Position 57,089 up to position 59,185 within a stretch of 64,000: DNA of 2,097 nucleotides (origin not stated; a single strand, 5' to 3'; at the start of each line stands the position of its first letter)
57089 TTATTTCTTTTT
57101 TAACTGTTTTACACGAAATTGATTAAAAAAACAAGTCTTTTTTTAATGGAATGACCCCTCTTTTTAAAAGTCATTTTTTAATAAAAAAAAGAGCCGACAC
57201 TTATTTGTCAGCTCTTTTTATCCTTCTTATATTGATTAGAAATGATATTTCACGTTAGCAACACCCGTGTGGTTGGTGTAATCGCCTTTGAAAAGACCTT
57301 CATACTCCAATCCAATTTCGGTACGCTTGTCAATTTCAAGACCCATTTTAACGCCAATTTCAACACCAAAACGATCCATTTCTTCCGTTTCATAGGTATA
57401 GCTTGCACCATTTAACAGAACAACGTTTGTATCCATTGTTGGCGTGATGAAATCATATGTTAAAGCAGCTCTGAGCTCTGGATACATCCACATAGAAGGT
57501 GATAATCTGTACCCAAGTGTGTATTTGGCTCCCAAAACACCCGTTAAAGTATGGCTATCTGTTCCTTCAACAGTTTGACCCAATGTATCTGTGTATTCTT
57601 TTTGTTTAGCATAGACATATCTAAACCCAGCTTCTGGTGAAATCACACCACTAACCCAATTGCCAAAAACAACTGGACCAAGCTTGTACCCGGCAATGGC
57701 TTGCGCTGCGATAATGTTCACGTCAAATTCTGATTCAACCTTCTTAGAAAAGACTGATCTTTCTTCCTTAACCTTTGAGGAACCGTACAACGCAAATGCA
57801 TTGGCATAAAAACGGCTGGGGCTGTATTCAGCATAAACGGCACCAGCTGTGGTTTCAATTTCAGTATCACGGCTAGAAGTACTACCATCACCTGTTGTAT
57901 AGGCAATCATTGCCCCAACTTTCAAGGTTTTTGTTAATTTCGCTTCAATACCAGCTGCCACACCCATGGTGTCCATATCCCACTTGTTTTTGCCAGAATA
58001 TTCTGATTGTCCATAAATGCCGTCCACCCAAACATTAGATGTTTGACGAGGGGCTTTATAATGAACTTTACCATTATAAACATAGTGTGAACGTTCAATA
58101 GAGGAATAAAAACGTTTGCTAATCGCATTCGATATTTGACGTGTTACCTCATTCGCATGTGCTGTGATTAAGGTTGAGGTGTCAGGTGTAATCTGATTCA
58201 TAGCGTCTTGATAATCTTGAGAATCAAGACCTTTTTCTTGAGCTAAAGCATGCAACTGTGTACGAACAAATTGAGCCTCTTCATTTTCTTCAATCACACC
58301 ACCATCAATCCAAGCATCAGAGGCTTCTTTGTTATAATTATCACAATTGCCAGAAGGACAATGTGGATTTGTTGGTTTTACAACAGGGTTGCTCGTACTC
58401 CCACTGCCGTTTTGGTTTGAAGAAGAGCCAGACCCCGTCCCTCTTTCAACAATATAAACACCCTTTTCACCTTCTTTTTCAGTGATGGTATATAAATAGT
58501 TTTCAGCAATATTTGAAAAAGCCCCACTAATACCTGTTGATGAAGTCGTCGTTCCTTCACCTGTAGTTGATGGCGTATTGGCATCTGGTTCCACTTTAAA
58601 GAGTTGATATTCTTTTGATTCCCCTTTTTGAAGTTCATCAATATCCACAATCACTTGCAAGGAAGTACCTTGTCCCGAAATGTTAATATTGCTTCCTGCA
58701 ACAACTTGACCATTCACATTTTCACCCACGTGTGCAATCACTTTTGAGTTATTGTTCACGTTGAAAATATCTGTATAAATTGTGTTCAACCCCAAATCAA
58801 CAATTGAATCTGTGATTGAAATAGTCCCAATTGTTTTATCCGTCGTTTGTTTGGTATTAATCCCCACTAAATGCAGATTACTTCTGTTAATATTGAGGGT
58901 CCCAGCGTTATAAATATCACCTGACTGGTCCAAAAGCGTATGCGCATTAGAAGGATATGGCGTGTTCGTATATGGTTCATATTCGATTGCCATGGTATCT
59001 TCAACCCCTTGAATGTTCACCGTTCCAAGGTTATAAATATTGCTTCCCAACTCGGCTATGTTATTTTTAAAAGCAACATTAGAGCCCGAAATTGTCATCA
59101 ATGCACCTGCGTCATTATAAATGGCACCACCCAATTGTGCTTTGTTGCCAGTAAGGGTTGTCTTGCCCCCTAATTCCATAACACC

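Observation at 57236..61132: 1298-aa autotransporter whose passenger is built from Pmp-type GGA[ILV]/FxxN repeats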

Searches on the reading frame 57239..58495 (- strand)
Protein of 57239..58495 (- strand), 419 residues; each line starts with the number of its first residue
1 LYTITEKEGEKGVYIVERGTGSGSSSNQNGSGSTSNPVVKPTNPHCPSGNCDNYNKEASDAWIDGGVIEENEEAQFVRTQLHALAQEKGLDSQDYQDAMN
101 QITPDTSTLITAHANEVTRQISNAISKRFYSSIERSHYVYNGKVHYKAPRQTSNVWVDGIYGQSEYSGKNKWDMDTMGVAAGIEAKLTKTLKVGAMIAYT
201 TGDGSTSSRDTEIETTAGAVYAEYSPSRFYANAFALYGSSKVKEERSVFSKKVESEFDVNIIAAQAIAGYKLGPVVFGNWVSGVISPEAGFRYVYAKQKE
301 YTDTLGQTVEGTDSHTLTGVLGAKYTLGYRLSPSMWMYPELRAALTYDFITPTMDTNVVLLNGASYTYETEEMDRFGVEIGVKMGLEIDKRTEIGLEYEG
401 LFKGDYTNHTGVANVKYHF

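Call 30: predict_structure(alignment_id=A3)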
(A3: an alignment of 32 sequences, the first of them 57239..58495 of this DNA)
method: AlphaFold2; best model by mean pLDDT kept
length: 419 residues; sequences in the alignment: 32
mean_pLDDT: 78.8   pTM: 0.73
mean pLDDT of the five models: 78.8, 78.1, 76.9, 75.4, 74.1
residues with pLDDT >= 90: 122; 70-90: 215; 50-70: 32; < 50: 50
segments of 3 or more residues with pLDDT < 50: 20-45, 47-50, 131-149
pLDDT, mean of each block of 10 residues (from residue 1): 71 65 30 32 45 70 77 88 85 82 82 89 78 44 44 83 86 92 88 94 85 96 89 95 89 91 94 63 82 93 89 88 85 80 92 78 79 86 83 86 89 80
secondary structure, 60 per line:
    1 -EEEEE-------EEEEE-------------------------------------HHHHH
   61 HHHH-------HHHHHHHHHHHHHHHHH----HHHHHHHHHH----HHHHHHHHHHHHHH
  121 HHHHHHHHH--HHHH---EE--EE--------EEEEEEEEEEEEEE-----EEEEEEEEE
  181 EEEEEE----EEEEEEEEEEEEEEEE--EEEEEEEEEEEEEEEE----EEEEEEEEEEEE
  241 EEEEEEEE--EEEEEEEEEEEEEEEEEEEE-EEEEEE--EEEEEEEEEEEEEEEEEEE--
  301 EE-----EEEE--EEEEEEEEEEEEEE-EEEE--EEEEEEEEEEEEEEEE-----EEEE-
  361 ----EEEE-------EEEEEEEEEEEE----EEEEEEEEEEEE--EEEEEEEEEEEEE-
elements in order: E2-6 E14-18 H56-64 H72-88 H93-102 H107-129 H132-135 E153-166 E172-186 E191-206 E209-224 E229-248 E251-270 E272-277 E280-298 E308-311 E314-327 E329-332 E335-350 E356-359 E365-368 E376-387 E392-403 E406-418
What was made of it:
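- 58034..58327 (-): Alpha-helical linker, residues 936-1033 (four predicted helices; the last, about 986-1008, is the candidate pore-filling helix). Helices at model residues 56-64, 72-88, 93-102 and 107-129, pLDDT 70-89 (call 30).
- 57239..58033 (-): 12-strand outer-membrane beta-barrel translocator, residues 1034-1298, ending KYHF. 12 long strands in the model (call 30).
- On Type Va (classical) autotransporter: Predicted helices up to residue ~1014, the longest at ~986-1008, pLDDT 78-89 (call 30).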

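Call 40: fold_search(model_id=the predicted structure, library=pdb)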
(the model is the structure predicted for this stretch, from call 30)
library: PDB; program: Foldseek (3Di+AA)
matches with E <= 10: 945; with E <= 0.001: 277
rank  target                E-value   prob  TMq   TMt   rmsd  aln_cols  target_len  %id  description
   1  3kvn_A                9.4e-15  1.00  0.61  0.42   4.7       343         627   13  Crystal structure of the full-length autotransporter EstA from Pseudomonas aeruginosa (released 2010-01-26)
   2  3kvn_X                9.9e-15  1.00  0.62  0.43   3.4       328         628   13  Crystal structure of the full-length autotransporter EstA from Pseudomonas aeruginosa (released 2010-01-26)
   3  1uyn                  2.7e-14  1.00  0.54  0.78   6.4       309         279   18  Translocator domain of autotransporter NalP from Neisseria meningitidis (released 2004-03-18)
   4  3slo                  3.2e-14  1.00  0.55  0.73   9.5       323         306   17  Pre-cleavage Structure of the Autotransporter EspP - N1023D mutant (released 2011-11-16)
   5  3slt                  6.8e-14  1.00  0.54  0.73   9.6       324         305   16  Pre-cleavage Structure of the Autotransporter EspP - N1023S Mutant (released 2011-11-16)
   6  3slj                  8.9e-14  1.00  0.55  0.74   9.5       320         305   18  Pre-cleavage Structure of the Autotransporter EspP - N1023A mutant (released 2011-11-16)
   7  1uyo                  1.1e-13  1.00  0.58  0.86   4.4       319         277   18  Translocator domain of autotransporter NalP from Neisseria meningitidis (released 2004-03-19)
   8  9oqa                  2.1e-13  1.00  0.64  0.45   3.9       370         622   14  Cryo-EM structure of AaaA, a Pseudomonas Aeruginosa autotransporter (released 2025-08-13)
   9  8bo2_P                2.7e-13  1.00  0.60  0.81   3.5       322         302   16  BAM-EspP complex structure with BamA-S425C/EspP-S1299C mutations in nanodisc (released 2023-04-26)
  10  3aeh_A                4.2e-13  1.00  0.48  0.71   7.4       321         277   16  Integral membrane domain of autotransporter Hbp (released 2010-07-07)
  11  8bnz_P                8.4e-12  1.00  0.54  0.72   5.8       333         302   16  BAM-EspP complex structure with BamA-G431C/EspP-N1293C mutations in nanodisc (released 2023-04-26)
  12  2qom_A                1.6e-11  1.00  0.49  0.75   6.4       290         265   17  The crystal structure of the E.coli EspP autotransporter Beta-domain. (released 2007-11-13)
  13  2qom_B                4.7e-11  1.00  0.48  0.73   6.1       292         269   17  The crystal structure of the E.coli EspP autotransporter Beta-domain. (released 2007-11-13)
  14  3qq2_A                8.9e-11  1.00  0.50  0.83   4.2       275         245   14  Crystal Structure of the Beta Domain of the Bordetella Autotransporter Brka (released 2011-04-13)
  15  3qq2_B                8.9e-11  1.00  0.49  0.80   4.7       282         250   13  Crystal Structure of the Beta Domain of the Bordetella Autotransporter Brka (released 2011-04-13)
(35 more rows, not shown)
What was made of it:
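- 57239..58033 (-): Foldseek matches to EstA, NalP, EspP, Hbp, BrkA and AIDA-I, TM up to 0.86 (call 40).
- On Type Va (classical) autotransporter: The model has 12 long strands and matches EstA, NalP, EspP, Hbp, BrkA and AIDA-I (calls 30, 40).
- The barrel model matches solved type Va translocators at E 1e-14 to 1e-10 (calls 30, 40).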

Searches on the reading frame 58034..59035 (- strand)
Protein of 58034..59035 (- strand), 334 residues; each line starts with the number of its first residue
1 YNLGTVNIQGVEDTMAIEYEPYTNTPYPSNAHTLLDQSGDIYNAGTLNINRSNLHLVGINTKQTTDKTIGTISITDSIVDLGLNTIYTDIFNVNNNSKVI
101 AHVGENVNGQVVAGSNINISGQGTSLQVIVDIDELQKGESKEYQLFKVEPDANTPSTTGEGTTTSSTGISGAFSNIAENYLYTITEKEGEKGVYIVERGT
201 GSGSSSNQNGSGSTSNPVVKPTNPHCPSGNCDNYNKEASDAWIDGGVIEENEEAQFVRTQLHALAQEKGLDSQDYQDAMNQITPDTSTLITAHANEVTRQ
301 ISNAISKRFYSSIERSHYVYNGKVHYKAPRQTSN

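Call 75: search_protein_representatives(protein=window:58034-59035:-)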
Query: 334 residues. Proteins with E-value up to 0.001 (for the whole library): 17; up to 1e-10: 17; up to 1e-30: 4. The best 17 are listed.
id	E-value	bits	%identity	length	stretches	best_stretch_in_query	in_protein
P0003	2.7e-161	552.8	80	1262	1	1-334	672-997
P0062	1.1e-84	301.2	54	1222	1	1-333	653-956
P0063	2.8e-39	152.0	40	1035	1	4-334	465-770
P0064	1.5e-37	146.3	35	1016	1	4-334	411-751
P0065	1.0e-29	120.5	40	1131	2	4-146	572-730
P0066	3.6e-26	108.9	33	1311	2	158-334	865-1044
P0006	3.0e-23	99.3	34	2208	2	2-334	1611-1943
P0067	4.0e-21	92.4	32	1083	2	1-333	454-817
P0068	5.1e-20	88.7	30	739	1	71-333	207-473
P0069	1.0e-19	87.7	37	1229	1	1-333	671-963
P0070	3.3e-19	86.1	35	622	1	3-333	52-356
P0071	8.1e-19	84.8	37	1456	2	222-333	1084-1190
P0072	1.4e-17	80.7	35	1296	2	221-334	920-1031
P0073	2.7e-17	79.8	36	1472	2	26-165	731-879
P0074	1.8e-15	73.8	31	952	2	223-333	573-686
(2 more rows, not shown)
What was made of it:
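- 58553..59032 (-): Conserved base of the passenger, residues 701-860 (irregular beta-helix, candidate autochaperone); matches no Pfam family. Part of the rare module of call 75.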

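Call 77: search_protein_families(library=pfam, alignment_id=A6, max_evalue=0.01)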
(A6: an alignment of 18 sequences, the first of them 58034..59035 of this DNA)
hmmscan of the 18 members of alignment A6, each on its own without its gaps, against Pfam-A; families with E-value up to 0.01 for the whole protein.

A. member 1, window:58034-59035:- (334 aa): 0 families

B. families by the number of members that match (of 18 scanned): 6 families
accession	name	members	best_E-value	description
PF03797.25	Autotransporter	16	7.6e-34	Autotransporter beta-domain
PF02415.23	Chlam_PMP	14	6.5e-41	Chlamydia polymorphic membrane protein (Chlamydia_PMP) repeat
PF13505.12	OMP_b-brl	2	4.9e-07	Outer membrane protein beta-barrel domain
PF04886.17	PT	1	1.2e-09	PT disordered repeat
PF21786.3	Bflower_3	1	1.1e-05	6-fold beta flower protein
PF05887.16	Trypan_PARP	1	0.00026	Procyclic acidic repetitive protein (PARP)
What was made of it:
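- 58553..59032 (-): No Pfam hit (call 77).
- On Chlamydial Pmp family: None of the 17 relatives of the corresponding region carries it (call 77).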
